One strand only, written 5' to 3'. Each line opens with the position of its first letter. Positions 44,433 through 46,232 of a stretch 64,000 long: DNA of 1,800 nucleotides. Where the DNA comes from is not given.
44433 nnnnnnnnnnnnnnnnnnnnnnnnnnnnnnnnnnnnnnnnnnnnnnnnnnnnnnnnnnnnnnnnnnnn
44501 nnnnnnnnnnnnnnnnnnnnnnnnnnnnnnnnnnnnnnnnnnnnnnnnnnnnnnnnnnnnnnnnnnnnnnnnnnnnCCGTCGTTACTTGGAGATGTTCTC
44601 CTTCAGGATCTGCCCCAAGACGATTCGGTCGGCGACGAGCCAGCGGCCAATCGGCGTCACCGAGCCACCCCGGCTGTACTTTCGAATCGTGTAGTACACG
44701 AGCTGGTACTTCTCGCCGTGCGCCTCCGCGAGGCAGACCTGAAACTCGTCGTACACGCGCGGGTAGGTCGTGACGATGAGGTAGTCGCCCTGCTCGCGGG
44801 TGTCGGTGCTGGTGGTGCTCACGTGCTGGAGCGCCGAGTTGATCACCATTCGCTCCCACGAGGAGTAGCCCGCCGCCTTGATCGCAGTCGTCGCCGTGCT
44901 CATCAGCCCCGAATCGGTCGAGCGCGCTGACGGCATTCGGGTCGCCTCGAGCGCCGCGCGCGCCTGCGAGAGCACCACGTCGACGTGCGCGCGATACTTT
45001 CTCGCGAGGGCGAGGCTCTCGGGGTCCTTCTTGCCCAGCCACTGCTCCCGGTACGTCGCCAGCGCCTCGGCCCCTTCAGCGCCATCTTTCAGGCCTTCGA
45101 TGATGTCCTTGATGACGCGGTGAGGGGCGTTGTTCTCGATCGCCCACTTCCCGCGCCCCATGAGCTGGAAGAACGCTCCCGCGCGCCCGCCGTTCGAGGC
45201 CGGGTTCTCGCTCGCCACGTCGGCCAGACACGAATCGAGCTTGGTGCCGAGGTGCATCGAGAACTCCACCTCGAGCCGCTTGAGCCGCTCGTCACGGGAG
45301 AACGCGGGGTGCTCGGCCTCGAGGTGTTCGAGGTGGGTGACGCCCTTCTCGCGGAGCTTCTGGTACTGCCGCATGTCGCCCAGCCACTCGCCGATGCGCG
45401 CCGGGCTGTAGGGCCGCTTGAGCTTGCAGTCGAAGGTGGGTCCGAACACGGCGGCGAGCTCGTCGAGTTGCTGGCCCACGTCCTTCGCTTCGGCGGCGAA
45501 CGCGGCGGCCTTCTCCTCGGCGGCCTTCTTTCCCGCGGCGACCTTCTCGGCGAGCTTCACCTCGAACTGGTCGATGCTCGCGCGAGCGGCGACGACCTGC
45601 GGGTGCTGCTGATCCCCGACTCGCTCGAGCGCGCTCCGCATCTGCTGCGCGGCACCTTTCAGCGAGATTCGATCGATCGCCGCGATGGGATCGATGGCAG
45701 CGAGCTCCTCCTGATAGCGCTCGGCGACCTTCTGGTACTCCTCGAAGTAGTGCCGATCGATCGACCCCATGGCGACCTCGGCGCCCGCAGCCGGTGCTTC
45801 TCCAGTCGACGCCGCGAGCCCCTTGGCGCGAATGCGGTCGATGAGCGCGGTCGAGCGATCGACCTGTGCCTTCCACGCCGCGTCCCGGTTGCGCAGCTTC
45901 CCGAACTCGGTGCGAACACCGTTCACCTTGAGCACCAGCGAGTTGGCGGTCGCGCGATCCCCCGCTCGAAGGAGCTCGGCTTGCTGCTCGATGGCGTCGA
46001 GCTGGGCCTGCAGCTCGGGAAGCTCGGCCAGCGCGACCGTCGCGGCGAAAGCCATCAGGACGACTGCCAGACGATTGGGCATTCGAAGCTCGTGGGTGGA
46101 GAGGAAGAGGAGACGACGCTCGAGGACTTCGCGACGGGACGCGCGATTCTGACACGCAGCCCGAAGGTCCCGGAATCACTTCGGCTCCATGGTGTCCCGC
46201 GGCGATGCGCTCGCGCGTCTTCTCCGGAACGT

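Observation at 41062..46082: Three-gene oxidative/radical module wedged between wzx and the export genes of a polysaccharide operon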

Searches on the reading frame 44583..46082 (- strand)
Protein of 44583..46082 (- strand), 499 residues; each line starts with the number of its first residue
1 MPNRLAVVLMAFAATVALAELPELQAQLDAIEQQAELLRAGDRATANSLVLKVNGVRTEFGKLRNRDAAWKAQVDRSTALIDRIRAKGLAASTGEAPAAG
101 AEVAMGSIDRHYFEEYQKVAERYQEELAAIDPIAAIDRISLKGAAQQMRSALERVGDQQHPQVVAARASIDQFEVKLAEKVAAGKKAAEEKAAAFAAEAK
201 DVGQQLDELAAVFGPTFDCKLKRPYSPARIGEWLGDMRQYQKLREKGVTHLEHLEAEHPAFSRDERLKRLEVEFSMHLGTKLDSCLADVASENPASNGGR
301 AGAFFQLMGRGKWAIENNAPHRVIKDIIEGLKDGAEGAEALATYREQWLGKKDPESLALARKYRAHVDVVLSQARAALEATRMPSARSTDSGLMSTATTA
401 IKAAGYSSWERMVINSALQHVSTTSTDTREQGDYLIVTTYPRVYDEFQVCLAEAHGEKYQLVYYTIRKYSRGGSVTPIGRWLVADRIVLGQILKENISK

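Call 4: search_protein_families(library=pfam, proteins=[window:44583-46082:-], max_evalue=0.01)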
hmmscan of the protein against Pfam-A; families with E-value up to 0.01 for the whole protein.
window:44583-46082:- (499 aa): 0 families

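Call 5: search_protein_families(library=ncbifam, proteins=[window:44583-46082:-], max_evalue=0.01)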
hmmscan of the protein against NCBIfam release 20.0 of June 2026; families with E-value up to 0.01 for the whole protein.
window:44583-46082:- (499 aa): 0 families

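Call 6: search_protein_families(library=pfam, proteins=[window:44583-46082:-], max_evalue=10)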
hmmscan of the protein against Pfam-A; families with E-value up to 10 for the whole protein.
window:44583-46082:- (499 aa): 5 families
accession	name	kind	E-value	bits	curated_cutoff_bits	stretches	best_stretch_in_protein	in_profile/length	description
PF02181.28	FH2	-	0.085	12.4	34.8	1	118-215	258-350/372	Formin Homology 2 Domain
PF07683.19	CobW_C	-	0.12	12.7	22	1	217-253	4-41/94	Cobalamin synthesis protein cobW C-terminal domain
PF16365.12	EutK_C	-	1.5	9.4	27.5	0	187-210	16-39/52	Ethanolamine utilization protein EutK C-terminus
PF07352.17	Phage_Mu_Gam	-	1.5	9.2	28.3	0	165-210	13-58/149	Bacteriophage Mu Gam like protein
PF09762.14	CCDC93_CC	-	3.8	6.9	30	1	62-205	53-193/429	CCDC93 coiled-coil domain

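Call 22: find_homologous_proteins(query=window:44583-46082:-)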
Query window:44583-46082:- (499 aa): 5 proteins with E <= 0.001 among 8000 candidates.
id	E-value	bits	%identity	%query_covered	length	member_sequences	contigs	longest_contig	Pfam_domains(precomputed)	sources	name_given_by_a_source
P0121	0.0e+0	1087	100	100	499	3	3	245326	-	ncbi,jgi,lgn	-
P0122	1.8e-215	734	69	95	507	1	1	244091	-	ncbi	-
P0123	1.5e-67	246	33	95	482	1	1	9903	-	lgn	-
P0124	6.9e-54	201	32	81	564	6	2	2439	-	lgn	-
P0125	6.1e-41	159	29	95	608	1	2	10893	-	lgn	-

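Call 23: find_encoding_contigs(protein=P0121, flank=10000, max_places=3)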
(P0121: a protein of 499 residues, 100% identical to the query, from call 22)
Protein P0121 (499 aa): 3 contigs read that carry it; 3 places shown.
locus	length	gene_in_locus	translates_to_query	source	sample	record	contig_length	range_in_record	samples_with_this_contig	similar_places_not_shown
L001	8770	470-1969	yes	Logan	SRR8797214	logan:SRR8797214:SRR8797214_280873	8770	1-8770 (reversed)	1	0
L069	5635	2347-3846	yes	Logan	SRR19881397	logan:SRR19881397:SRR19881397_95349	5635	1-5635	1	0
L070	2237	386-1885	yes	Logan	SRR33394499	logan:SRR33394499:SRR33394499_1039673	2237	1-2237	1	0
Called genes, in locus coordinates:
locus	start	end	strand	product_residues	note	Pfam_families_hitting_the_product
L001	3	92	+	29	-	?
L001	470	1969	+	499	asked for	-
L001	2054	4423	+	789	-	PF02668:TauD (faint)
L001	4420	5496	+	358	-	-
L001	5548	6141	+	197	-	PF02563:Poly_export, PF10531:SLBB, PF22461:SLBB_2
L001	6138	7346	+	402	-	PF28089:EpsX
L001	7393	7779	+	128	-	PF00072:Response_reg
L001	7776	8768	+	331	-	?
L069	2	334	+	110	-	?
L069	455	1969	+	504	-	PF01943:Polysacc_synt, PF13440:Polysacc_synt_3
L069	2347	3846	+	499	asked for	-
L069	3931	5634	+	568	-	?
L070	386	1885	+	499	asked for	-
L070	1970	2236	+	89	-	?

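Call 24: find_encoding_contigs(protein=P0122, flank=10000, max_places=2)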
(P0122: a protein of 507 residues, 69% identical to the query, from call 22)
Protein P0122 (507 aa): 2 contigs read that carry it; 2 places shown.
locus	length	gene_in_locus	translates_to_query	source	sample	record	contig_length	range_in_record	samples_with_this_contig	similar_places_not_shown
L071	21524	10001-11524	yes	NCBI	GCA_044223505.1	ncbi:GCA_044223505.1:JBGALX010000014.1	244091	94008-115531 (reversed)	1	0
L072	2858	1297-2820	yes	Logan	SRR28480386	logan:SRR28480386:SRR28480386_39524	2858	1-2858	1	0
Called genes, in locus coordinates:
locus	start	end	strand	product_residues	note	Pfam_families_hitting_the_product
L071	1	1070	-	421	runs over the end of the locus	PF03283:PAE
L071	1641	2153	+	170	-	PF04391:DUF533 (faint)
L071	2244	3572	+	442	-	PF16697:Yop-YscD_cpl, PF00498:FHA, PF00158:Sigma54_activat, PF14532:Sigma54_activ_2, PF25601:AAA_lid_14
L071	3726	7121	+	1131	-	PF13854:Kelch_HCF (faint), PF24681:Kelch_KLHDC2_KLHL20_DRC7, PF24981:Beta-prop_ATRN-LZTR1, PF24681:Kelch_KLHDC2_KLHL20_DRC7 (weak), PF13415:Beta-prop_FBX42 (weak), PF24681:Kelch_KLHDC2_KLHL20_DRC7, PF24981:Beta-prop_ATRN-LZTR1, PF13418:Beta-prop_TYW4 (weak)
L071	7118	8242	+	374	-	-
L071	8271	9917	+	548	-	PF00069:Pkinase, PF07714:PK_Tyr_Ser-Thr, PF01636:APH (weak), PF08308:PEGA (faint)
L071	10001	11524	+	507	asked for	-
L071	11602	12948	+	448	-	-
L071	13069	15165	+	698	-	-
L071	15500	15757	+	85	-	-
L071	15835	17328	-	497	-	PF11617:Cu-binding_MopE (weak)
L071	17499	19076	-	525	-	PF00200:Disintegrin (weak)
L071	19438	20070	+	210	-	PF09997:DUF2238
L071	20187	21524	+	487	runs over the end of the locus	PF04542:Sigma70_r2, PF04539:Sigma70_r3, PF04545:Sigma70_r4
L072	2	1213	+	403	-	?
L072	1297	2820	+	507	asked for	-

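Call 25: find_encoding_contigs(protein=P0123, flank=10000, max_places=2)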
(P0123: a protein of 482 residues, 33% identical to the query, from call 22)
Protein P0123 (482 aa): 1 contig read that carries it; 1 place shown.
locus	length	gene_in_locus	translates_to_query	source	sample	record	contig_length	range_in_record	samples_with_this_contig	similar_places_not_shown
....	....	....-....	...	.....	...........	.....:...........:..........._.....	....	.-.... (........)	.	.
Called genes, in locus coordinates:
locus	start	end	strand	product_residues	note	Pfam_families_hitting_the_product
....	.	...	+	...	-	?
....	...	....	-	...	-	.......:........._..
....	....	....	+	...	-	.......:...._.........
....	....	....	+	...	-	-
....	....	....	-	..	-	-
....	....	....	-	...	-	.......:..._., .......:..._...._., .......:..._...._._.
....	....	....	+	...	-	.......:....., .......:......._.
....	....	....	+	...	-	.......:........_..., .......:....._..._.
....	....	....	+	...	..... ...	-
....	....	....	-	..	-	?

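Call 26: find_encoding_contigs(protein=P0125, flank=10000, max_places=2)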
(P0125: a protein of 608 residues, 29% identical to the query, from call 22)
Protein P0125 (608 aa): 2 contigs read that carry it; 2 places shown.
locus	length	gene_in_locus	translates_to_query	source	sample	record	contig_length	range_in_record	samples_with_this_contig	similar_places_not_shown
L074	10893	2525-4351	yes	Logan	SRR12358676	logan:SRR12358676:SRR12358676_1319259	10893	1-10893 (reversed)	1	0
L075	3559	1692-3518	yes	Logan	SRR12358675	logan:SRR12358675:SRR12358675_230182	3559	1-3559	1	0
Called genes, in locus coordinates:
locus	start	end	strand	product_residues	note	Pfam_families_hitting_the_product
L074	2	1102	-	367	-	?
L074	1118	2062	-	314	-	PF00892:EamA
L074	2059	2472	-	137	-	-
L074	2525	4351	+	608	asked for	-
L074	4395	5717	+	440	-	-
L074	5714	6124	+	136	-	-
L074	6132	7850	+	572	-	-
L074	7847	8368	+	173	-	-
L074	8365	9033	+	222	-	-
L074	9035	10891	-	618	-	?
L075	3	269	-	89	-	?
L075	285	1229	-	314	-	PF00892:EamA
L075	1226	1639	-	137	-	-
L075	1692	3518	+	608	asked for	-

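Call 30: search_protein_families(library=padloc, proteins=[window:44583-46082:-], max_evalue=0.1)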
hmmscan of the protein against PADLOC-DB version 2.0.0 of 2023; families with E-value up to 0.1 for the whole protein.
window:44583-46082:- (499 aa): 0 families

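Call 66: predict_structure(alignment_id=A3)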
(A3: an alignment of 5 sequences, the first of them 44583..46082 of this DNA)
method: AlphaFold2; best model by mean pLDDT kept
length: 499 residues; sequences in the alignment: 5
mean_pLDDT: 83.5   pTM: 0.48
mean pLDDT of the five models: 83.5, 81.8, 81.2, 81.0, 80.7
residues with pLDDT >= 90: 198; 70-90: 244; 50-70: 22; < 50: 35
segments of 3 or more residues with pLDDT < 50: 1-18, 93-102, 292-298
pLDDT, mean of each block of 10 residues (from residue 1): 36 43 87 87 79 84 76 86 76 41 67 92 94 89 92 86 90 94 93 91 91 70 80 89 90 92 90 85 78 46 75 81 85 84 89 89 89 89 90 96 93 94 90 87 96 90 96 87 92 91
secondary structure, 60 per line:
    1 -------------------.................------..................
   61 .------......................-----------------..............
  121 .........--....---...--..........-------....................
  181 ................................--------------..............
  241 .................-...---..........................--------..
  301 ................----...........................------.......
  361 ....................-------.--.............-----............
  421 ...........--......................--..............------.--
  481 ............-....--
elements in order: H20-36 H43-61 H68-89 H107-129 H132-135 H144-153 H161-212 H227-257 H265-290 H299-316 H321-347 H354-380 H391-403 E409-431 E434-455 E458-471 E481-492 H494-497

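Call 68: search_protein_representatives(protein=window:44583-46082:-)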
Query: 499 residues. Proteins with E-value up to 0.001 (for the whole library): 195; up to 1e-10: 86; up to 1e-30: 22. The best 150 are listed.
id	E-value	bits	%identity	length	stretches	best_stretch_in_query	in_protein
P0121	0.0e+00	1086.6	100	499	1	1-499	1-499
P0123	4.9e-68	246.3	34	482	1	19-499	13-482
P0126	5.2e-65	236.4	37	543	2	114-499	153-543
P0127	3.1e-60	220.6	34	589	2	23-499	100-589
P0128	2.4e-59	217.7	73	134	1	366-499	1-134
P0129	7.6e-58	212.7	32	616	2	24-499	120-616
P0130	1.9e-54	201.5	33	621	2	27-499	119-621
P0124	2.2e-54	201.3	33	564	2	94-499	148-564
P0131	9.3e-53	196.0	32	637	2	24-499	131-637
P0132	1.3e-48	182.3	32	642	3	24-454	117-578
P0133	2.4e-47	178.2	38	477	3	326-499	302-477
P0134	4.5e-47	177.2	33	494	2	141-499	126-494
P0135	1.4e-43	165.7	31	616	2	26-499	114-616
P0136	7.0e-42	160.1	31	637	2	23-499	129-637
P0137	1.0e-39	153.0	30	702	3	140-499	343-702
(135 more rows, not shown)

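Call 70: fold_search(model_id=the predicted structure, library=pdb)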
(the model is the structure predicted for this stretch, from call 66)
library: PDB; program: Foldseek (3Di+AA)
matches with E <= 10: 243; with E <= 0.001: 0
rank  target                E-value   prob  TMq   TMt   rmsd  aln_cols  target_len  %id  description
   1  1yvl_B                1.7e-02  0.28  0.12  0.09  35.7       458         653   10  Structure of Unphosphorylated STAT1 (released 2005-03-22)
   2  6nuq                  5.4e-02  0.21  0.11  0.10  20.7       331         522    9  Stat3 Core in complex with compound SI109 (released 2019-12-04)
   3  3cwg_A                6.6e-02  0.21  0.11  0.11  21.5       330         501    9  Unphosphorylated mouse STAT3 core fragment (released 2008-07-01)
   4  6xns_B                6.9e-02  0.63  0.15  0.22  33.9       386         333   11  C3_crown-05 (released 2020-12-23)
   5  5d39_A                8.4e-02  0.15  0.10  0.10  21.9       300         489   11  Transcription factor-DNA complex (released 2016-08-10)
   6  5ce3_B                1.3e-01  0.33  0.13  0.12  36.3       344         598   13  The Yersinia YopO - actin complex with MgADP (released 2016-07-06)
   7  7lu7_AAA              1.7e-01  0.10  0.09  0.12  39.6       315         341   14  Human TDO (hTDO) in complex with NLG919 analog (released 2022-08-24)
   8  6d8z_A                1.8e-01  0.15  0.10  0.15  23.3       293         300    9  Crystal Structure of the C-terminal Guanine Nucleotide Exchange Factor Module of Human Trio (released 2019-02-20)
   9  2h7v_C                3.3e-01  0.28  0.12  0.21  28.6       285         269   13  Co-crystal structure of YpkA-Rac1 (released 2006-09-19)
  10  9efi_A                3.3e-01  0.08  0.10  0.07  29.0       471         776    9  VIP3Cb1 Protoxin Structure (released 2025-06-18)
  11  2b7m_C                3.7e-01  0.10  0.10  0.10  27.4       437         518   12  Crystal Structure of the S. cerevisiae Exocyst Component Exo70p (released 2005-11-15)
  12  2b7m_D                4.2e-01  0.12  0.12  0.11  27.5       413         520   11  Crystal Structure of the S. cerevisiae Exocyst Component Exo70p (released 2005-11-15)
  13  8vtq_B                4.9e-01  0.06  0.08  0.11  38.4       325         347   14  Crystal Structure of human Tryptophan 2,3-dioxygenase in complex with PPN3 inhibitor (released 2024-08-21)
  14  2b7m_A                5.2e-01  0.09  0.11  0.11  27.5       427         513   11  Crystal Structure of the S. cerevisiae Exocyst Component Exo70p (released 2005-11-15)
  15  4keg                  5.4e-01  0.11  0.08  0.08  18.2       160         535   10  Crystal Structure of MBP Fused Human SPLUNC1 (released 2014-04-30)
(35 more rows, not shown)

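Call 71: search_protein_families(library=pfam, alignment_id=A4, max_evalue=0.001)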
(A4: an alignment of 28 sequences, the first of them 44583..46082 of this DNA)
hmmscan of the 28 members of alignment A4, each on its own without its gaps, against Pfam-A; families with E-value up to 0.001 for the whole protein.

A. member 1, window:44583-46082:- (499 aa): 0 families

B. families by the number of members that match (of 28 scanned): 1 family
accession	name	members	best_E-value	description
PF16326.10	ABC_tran_CTD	1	0.00013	ABC transporter C-terminal domain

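Call 73: list_cluster_members(proteins=[window:44583-46082:-, window:41062-42138:-, window:46460-47974:-, P0122])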
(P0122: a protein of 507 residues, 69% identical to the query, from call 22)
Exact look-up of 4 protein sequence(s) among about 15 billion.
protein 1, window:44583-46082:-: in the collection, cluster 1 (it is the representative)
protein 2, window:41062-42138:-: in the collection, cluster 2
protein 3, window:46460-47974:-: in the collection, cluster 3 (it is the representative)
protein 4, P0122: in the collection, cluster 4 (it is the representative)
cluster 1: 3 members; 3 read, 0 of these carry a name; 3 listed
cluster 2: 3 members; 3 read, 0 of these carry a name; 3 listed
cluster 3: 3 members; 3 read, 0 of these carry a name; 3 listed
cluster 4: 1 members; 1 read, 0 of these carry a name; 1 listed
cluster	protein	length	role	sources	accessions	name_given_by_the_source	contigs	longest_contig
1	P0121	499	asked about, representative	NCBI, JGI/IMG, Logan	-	-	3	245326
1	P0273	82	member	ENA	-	-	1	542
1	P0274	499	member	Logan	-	-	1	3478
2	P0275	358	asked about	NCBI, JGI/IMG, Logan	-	-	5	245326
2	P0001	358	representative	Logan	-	-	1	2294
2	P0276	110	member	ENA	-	-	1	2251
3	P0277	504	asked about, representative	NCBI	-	-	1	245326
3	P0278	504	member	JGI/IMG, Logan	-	-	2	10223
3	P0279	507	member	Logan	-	-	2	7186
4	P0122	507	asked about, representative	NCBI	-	-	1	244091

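Call 80: find_encoding_contigs(protein=P0279, flank=10000, max_places=3)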
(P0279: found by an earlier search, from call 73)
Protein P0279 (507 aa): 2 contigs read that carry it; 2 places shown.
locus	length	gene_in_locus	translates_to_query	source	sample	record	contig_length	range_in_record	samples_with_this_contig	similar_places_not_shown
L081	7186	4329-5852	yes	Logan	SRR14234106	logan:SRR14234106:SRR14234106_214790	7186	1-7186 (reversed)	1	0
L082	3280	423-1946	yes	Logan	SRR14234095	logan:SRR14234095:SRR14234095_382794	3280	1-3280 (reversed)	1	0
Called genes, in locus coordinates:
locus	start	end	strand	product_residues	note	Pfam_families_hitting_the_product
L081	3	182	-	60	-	?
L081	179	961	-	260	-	-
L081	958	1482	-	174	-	PF04542:Sigma70_r2, PF08281:Sigma70_r4_2, PF04545:Sigma70_r4 (weak)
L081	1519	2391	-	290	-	-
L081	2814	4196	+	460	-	PF02397:Bac_transf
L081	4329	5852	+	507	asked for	PF01943:Polysacc_synt, PF13440:Polysacc_synt_3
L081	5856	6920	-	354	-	PF00487:FA_desaturase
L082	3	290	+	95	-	?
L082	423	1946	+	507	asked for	PF01943:Polysacc_synt, PF13440:Polysacc_synt_3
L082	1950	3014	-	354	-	PF00487:FA_desaturase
